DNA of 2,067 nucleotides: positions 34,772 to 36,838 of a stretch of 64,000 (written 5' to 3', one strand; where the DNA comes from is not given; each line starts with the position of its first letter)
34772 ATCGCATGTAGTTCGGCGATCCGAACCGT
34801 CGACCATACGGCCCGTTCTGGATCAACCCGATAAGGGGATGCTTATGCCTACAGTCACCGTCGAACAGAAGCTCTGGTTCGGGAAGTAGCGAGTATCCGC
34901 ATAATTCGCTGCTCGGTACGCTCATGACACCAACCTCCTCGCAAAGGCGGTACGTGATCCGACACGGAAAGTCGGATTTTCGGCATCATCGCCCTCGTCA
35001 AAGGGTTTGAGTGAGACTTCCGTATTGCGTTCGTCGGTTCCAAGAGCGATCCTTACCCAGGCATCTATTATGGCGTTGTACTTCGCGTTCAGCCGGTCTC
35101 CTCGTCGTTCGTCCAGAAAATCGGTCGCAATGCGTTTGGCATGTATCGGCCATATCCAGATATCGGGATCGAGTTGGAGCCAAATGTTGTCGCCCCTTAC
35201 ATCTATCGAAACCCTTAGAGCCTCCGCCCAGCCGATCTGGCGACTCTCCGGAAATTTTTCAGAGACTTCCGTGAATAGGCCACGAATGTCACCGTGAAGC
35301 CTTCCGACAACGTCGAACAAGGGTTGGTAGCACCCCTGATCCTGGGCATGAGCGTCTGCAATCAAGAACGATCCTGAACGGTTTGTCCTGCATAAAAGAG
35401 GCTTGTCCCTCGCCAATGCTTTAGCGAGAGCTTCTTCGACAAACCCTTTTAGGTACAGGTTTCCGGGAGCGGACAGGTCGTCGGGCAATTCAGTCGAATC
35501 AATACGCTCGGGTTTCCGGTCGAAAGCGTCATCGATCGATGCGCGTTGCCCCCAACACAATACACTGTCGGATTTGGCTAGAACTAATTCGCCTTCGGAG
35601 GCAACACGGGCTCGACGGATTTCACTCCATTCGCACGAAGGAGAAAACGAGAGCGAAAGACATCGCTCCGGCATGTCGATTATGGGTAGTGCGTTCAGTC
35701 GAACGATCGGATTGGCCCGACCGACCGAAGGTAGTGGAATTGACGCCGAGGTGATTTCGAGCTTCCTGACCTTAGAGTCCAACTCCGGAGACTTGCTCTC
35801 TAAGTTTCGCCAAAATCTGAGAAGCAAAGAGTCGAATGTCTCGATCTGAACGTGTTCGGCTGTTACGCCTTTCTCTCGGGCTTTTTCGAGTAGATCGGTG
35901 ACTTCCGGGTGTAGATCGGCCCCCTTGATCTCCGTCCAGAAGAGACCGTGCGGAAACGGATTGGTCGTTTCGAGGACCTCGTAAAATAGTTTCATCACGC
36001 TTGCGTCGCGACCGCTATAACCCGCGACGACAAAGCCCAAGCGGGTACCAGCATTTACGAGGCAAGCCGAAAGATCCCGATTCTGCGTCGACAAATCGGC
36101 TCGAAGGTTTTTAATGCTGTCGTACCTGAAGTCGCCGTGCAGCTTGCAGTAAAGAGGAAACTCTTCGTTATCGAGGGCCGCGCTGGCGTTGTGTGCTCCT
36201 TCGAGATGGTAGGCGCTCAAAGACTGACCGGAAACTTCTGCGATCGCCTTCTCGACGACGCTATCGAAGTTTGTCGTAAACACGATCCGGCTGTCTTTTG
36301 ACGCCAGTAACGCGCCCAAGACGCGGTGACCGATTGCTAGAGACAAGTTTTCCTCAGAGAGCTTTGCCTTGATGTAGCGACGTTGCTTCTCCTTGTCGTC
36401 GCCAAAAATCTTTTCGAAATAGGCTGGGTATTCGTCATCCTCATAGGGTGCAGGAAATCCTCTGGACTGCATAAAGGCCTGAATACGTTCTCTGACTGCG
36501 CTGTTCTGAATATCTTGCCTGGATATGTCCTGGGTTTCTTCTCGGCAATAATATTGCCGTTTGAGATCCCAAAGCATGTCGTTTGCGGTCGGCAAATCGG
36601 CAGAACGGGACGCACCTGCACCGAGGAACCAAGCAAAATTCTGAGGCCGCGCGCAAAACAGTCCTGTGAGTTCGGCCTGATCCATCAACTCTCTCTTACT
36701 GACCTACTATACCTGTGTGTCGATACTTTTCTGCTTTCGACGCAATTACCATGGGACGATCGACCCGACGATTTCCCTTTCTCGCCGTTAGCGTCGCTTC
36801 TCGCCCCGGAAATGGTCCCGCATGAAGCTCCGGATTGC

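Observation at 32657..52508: A ~19.9-kb gene string fuses DISARM, Vsr, SPARSA and a protease, mostly through overlapping or abutting start/stop codons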

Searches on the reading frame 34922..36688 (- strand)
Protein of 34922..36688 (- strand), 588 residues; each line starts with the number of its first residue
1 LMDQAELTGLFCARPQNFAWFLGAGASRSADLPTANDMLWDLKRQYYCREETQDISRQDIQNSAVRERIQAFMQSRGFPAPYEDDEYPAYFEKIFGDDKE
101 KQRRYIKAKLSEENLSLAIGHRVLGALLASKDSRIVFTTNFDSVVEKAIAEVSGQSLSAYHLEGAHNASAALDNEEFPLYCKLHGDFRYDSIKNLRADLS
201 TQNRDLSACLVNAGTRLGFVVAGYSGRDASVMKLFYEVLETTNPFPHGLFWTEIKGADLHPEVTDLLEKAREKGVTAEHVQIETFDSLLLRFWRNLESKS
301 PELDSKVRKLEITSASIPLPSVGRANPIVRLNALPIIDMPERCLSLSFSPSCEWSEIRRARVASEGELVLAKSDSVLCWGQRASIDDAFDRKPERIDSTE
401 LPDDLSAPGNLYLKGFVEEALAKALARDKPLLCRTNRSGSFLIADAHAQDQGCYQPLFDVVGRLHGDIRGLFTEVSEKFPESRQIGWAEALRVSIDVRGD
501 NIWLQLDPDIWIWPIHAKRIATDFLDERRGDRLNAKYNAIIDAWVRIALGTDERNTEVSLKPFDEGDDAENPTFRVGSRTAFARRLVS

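Call 3: search_protein_families(library=pfam, proteins=[window:34922-36688:-])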
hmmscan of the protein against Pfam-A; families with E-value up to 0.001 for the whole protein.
window:34922-36688:- (588 aa): 1 family
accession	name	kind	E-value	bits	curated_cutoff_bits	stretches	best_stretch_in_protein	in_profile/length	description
PF13289.12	SIR2_2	-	2.6e-11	44.2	24.5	1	135-252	2-119/141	SIR2-like domain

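Call 4: search_protein_families(library=padloc, proteins=[window:34922-36688:-])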
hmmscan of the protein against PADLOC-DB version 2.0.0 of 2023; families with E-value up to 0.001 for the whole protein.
window:34922-36688:- (588 aa): 9 families
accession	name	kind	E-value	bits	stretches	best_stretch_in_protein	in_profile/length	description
PDLC02419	Aga_SIR2-PNTD1-PNTD2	-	9.1e-193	640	1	11-585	1-556/558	Class I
PDLC02401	Aga_SIR2-PNTD1-PNTD2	-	1.2e-177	589.9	1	38-585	1-522/524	Class I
PDLC02420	Aga_SIR2-PNTD1-PNTD2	-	6.9e-75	251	1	14-551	16-512/1010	Class I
PDLC02384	pAgo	-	2.2e-60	203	1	15-558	19-526/1030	-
PDLC02402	Aga_SIR2-PNTD1-PNTD2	-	6e-27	92.1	1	21-304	18-298/876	Class I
PDLC05061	PDC-S65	-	3e-17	61.1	1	12-275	27-274/592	-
PDLC05060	PDC-S65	-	6.2e-09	33.3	1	105-226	19-138/503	-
PDLC02418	Aga_SIR2-Kinase-PNTD1-PNTD2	-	1.9e-08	30.9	1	182-291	34-143/756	Class I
PDLC04093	SIR2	-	0.00086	16.4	0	7-151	14-169/395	-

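Call 12: find_related_loci(query=window:34922-36685:-, collection=genome_contigs, flank=10000)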
Query window:34922-36685:- (587 aa) in genome_contigs; peptide patterns used: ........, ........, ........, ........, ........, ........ (x = any residue, [..] = any of these).
23 stretches matched a pattern, but none encodes a relative of the query by tblastn (E <= 1e-3).

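Call 13: find_homologous_proteins(query=window:34922-36685:-, max_evalue=1e-20)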
Query window:34922-36685:- (587 aa): 1973 proteins with E <= 1e-20 among 8000 candidates; the best 120 are listed.
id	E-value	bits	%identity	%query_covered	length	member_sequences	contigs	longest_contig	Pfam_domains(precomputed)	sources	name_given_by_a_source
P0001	0.0e+0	1342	100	100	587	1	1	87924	PF13289.13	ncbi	ncbi:MAG: SIR2 family protein [Rhodospirillales bacterium]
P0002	0.0e+0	1195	87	100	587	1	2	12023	PF13289.13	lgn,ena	-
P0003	0.0e+0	1188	88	100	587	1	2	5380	PF13289.13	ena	-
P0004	1.0e-290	983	71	100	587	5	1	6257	PF13289.13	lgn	-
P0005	7.2e-275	931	66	100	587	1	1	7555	PF13289.13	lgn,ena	-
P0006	6.3e-263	892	66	100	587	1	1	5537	PF13289.13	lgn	-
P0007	1.2e-258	877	63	100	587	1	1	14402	PF13289.13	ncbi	ncbi:MAG: SIR2 family protein [Candidatus Thiodiazotropha sp.]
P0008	1.8e-258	877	63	100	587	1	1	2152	PF13289.13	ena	-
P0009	2.9e-258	876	64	100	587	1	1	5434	PF13289.13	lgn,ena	-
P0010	3.1e-257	873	63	99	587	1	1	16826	PF13289.13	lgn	-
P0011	1.5e-254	864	62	99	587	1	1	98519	PF13289.13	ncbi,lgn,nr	ncbi:MAG: SIR2 family protein [Candidatus Thiodiazotropha sp. (ex Codakia orbicularis)]|nr:SIR2 fami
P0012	1.9e-254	864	62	100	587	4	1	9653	PF13289.13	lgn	-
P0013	3.1e-254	863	63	100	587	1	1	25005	PF13289.13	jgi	jgi:hypothetical protein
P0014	7.6e-251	852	61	100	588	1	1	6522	PF13289.13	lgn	-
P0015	1.3e-250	851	62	100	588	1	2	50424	PF13289.13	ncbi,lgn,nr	ncbi:hypothetical protein AQ1_02517 [alpha proteobacterium Q-1]|nr:hypothetical protein AQ1_02517 [a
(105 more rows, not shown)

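Call 14: find_encoding_contigs(protein=P0002, flank=10000, max_places=4)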
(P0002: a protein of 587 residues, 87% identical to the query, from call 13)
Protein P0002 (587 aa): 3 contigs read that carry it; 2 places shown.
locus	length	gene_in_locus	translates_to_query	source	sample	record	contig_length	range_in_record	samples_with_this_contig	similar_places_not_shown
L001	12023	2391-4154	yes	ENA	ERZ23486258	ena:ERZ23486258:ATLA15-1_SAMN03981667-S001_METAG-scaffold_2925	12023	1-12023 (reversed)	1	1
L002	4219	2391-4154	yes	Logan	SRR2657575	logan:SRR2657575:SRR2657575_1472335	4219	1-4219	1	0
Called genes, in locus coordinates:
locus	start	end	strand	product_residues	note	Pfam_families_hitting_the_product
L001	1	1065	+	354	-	?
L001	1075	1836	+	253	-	PF13091:PLDc_2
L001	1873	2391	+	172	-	PF03852:Vsr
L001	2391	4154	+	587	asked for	PF13289:SIR2_2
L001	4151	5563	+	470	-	-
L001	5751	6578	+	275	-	PF09407:AbiEi_1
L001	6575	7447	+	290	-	PF08843:AbiEii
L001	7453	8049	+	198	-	-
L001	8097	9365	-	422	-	PF13091:PLDc_2, PF00614:PLDc (faint)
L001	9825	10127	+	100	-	-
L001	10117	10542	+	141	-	-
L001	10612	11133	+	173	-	-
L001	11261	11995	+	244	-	-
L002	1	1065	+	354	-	?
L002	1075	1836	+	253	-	PF13091:PLDc_2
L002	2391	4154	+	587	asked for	PF13289:SIR2_2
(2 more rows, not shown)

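Call 15: find_encoding_contigs(protein=P0003, flank=10000, max_places=4)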
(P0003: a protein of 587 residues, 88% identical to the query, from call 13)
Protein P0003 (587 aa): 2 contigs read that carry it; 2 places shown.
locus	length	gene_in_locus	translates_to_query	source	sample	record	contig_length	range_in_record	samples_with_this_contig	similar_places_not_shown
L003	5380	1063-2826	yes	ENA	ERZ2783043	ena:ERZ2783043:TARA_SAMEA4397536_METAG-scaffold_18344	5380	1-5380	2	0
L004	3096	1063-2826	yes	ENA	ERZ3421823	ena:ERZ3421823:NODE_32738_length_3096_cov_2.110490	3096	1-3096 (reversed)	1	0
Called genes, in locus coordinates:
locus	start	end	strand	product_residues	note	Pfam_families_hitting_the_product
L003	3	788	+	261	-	?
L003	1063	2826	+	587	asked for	PF13289:SIR2_2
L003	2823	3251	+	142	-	-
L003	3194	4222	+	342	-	-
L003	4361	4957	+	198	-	PF13560:HTH_31, PF01381:HTH_3, PF13413:HTH_25 (faint)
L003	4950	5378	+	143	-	?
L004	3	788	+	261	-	?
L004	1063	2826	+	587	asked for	PF13289:SIR2_2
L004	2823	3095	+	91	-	?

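Call 16: find_encoding_contigs(protein=P0004, flank=10000, max_places=4)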
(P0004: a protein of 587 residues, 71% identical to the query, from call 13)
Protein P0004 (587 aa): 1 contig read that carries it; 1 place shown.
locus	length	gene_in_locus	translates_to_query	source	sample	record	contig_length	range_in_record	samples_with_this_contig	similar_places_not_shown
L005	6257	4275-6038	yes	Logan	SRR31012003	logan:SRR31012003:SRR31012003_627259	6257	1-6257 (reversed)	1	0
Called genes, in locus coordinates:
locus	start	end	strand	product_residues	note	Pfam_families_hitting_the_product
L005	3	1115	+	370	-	?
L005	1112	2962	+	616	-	PF09369:MZB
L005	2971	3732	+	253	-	PF13091:PLDc_2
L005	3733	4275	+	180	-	PF03852:Vsr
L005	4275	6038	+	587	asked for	PF13289:SIR2_2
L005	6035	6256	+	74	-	?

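Call 19: find_related_loci(query=A1, collection=genome_contigs, flank=10000)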
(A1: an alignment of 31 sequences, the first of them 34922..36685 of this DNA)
Query A1 (587 aa) in genome_contigs; peptide patterns used: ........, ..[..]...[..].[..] (x = any residue, [..] = any of these).
111 stretches matched a pattern; 103 encode a relative of the query (tblastn E <= 1e-3); the best 80 are kept; 80 distinct loci.
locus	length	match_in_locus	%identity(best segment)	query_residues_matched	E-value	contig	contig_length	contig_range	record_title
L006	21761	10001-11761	62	1-587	0e+0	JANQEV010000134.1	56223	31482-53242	MAG: Chromatiales bacterium isolate PL23a_bin.5 k99_1705729, whole genome shotgun sequence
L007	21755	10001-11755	62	3-587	0e+0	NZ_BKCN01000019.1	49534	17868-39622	Iodidimonas nitroreducens strain Q-1 sequence19, whole genome shotgun sequence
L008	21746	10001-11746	59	1-583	0e+0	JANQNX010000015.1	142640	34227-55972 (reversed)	MAG: Gammaproteobacteria bacterium isolate IP29b_bin.112 k99_207019, whole genome shotgun sequence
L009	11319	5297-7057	59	1-587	0e+0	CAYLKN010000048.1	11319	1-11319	MAG TPA_asm: uncultured Pseudobdellovibrionaceae bacterium isolate SRP141376_co5_400 genome assembly, contig: NODE_14159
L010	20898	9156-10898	58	1-581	0e+0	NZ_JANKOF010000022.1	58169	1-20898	Nitratireductor sp. ZSWI3 ZSWI3.00022, whole genome shotgun sequence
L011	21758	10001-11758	58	1-586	0e+0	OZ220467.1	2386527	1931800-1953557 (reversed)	MAG: Thermodesulfobacteriota bacterium isolate aae6c288-ea75-4acf-8f30-d59ed56bdf13 genome assembly, chromosome: 1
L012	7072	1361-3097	59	1-579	0e+0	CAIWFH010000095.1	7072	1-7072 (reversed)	MAG: uncultured Acidobacteriaceae bacterium isolate AM-2014_bin-1001 genome assembly, contig: bin-1001:095/215, whole ge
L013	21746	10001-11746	60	6-587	0e+0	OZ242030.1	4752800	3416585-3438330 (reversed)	MAG: Paracoccaceae bacterium isolate b0a31e3e-96fe-4094-b8e3-cdc964d6e1dc genome assembly, chromosome: 1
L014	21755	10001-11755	58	1-585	0e+0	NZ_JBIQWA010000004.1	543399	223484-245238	Marivita sp. S0852 scaffold4, whole genome shotgun sequence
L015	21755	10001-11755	57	1-585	0e+0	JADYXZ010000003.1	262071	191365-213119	MAG: Bradyrhizobiaceae bacterium isolate SJ505 c_000000264118, whole genome shotgun sequence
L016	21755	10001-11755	58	1-585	0e+0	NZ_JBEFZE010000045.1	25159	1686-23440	Pseudogemmobacter sonorensis strain PA1-206B NODE_45_length_25159_cov_64.329978, whole genome shotgun sequence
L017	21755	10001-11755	55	1-585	0e+0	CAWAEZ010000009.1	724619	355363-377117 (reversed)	MAG: uncultured Alphaproteobacteria bacterium isolate MFD09671.bin.1.162 genome assembly, contig: contig_16851, whole ge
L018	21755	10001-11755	58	1-585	0e+0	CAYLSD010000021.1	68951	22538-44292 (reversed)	MAG TPA_asm: uncultured Fuscovulum sp. isolate SRP344714_co1_257 genome assembly, contig: NODE_881_length_68951_cov_32.3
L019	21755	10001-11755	58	1-585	0e+0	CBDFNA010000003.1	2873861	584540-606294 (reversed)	MAG: Alphaproteobacteria bacterium isolate 456df9e9-cc6a-4da3-9ba1-058004e9e0f4 genome assembly, contig: contig_3, whole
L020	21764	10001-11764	57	1-587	0e+0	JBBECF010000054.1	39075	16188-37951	MAG: Dongiaceae bacterium isolate LejiaF_69_107 Lejia_F_1505_length_39075_cov_64, whole genome shotgun sequence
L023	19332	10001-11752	57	1-584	0e+0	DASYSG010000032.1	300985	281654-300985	MAG TPA_asm: Bryobacteraceae bacterium isolate SMAG_U4532 k141_671817, whole genome shotgun sequence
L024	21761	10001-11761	54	1-587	0e+0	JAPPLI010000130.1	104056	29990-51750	MAG: Gammaproteobacteria bacterium isolate RHO3_bin_19 NODE_477_length_104056_cov_53.823136, whole genome shotgun sequen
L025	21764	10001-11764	57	1-587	0e+0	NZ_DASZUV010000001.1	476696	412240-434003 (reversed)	MAG: Rhodopila sp. isolate SMAG_U6114 k141_267880, whole genome shotgun sequence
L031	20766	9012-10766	56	1-585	0e+0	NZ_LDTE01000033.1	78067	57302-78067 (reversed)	Sphingomonas sanguinis strain SB4 contig_33, whole genome shotgun sequence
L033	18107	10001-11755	59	3-587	0e+0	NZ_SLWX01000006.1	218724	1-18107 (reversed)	Chromatocurvus halotolerans strain DSM 23344 Ga0310537_106, whole genome shotgun sequence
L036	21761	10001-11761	54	1-587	0e+0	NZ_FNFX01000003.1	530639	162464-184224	Methylophilus rhizosphaerae strain CBMB127, whole genome shotgun sequence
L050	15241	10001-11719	55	1-573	0e+0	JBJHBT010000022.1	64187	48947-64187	MAG: Gammaproteobacteria bacterium isolate SF2967_J5348.metabat2_refined.093_sub NODE_564_length_64187_cov_4.721464, who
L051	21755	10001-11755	52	1-585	0e+0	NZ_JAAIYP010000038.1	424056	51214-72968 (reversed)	Magnetospirillum aberrantis SpK contig00038_length=424056, whole genome shotgun sequence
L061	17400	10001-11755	48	1-584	0e+0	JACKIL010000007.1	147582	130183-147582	MAG: Caulobacterales bacterium isolate HK-STAS-PROT-7 HK-STAS-PROT-7_7, whole genome shotgun sequence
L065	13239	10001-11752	47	1-584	0e+0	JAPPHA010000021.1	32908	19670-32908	MAG: Paracoccaceae bacterium isolate RHO1_bin_6 NODE_2476_length_32908_cov_33.324811, whole genome shotgun sequence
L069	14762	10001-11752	47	1-584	1e-180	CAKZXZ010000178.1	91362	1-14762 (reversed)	MAG TPA_asm: uncultured Rhodobacteraceae bacterium isolate SRR3401481_bin.56_CONCOCT_v1.1_MAG genome assembly, contig: E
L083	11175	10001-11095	63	1-365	9e-158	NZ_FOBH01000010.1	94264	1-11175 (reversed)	Nitrosovibrio tenuis strain Nv1, whole genome shotgun sequence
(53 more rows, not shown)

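Call 21: find_encoding_contigs(protein=P0005, flank=10000, max_places=3)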
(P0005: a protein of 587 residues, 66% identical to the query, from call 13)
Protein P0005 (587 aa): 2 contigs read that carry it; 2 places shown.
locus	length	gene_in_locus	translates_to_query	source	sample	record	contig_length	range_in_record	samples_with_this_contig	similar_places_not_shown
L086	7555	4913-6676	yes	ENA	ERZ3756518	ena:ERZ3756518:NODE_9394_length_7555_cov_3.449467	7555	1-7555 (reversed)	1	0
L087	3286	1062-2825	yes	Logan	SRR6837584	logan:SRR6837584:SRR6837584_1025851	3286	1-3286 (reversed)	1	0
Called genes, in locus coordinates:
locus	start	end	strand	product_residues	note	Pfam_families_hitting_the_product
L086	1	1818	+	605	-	?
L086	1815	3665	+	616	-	PF09369:MZB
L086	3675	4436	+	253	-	PF13091:PLDc_2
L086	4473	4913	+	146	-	PF03852:Vsr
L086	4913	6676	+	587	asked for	PF13289:SIR2_2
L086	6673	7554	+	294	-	?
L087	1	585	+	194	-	?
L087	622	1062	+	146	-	PF03852:Vsr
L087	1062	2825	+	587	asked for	PF13289:SIR2_2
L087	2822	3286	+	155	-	?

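Call 22: find_encoding_contigs(protein=P0006, flank=10000, max_places=3)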
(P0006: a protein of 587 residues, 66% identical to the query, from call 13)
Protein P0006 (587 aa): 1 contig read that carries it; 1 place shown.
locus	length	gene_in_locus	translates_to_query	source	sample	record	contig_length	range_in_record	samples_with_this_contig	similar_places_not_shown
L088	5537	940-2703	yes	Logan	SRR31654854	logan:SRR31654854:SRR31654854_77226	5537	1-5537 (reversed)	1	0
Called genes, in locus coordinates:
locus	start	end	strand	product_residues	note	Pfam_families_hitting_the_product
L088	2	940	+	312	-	?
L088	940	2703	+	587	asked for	PF13289:SIR2_2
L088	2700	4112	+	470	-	-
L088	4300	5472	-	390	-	PF13401:AAA_22 (faint), PF13173:AAA_14, PF13635:DUF4143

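Call 23: find_encoding_contigs(protein=P0007, flank=10000, max_places=3)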
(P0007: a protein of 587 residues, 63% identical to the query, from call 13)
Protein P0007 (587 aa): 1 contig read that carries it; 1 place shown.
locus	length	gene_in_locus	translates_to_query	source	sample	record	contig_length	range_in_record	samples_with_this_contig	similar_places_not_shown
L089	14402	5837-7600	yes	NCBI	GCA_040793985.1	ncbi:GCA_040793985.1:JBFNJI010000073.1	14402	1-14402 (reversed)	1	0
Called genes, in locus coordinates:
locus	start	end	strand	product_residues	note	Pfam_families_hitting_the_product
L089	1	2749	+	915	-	PF00270:DEAD, PF04851:ResIII, PF18766:SWI2_SNF2, PF08463:EcoEI_R_C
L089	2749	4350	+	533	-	PF01420:Methylase_S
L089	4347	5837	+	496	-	PF12161:HsdM_N, PF02384:N6_Mtase, PF01170:UPF0020 (faint), PF07669:Eco57I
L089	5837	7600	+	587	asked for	PF13289:SIR2_2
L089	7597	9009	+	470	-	-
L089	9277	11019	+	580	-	PF00078:RVT_1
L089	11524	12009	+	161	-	PF07275:ArdA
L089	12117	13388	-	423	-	PF07804:HipA_C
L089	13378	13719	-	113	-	PF13560:HTH_31, PF01381:HTH_3 (weak)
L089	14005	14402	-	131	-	?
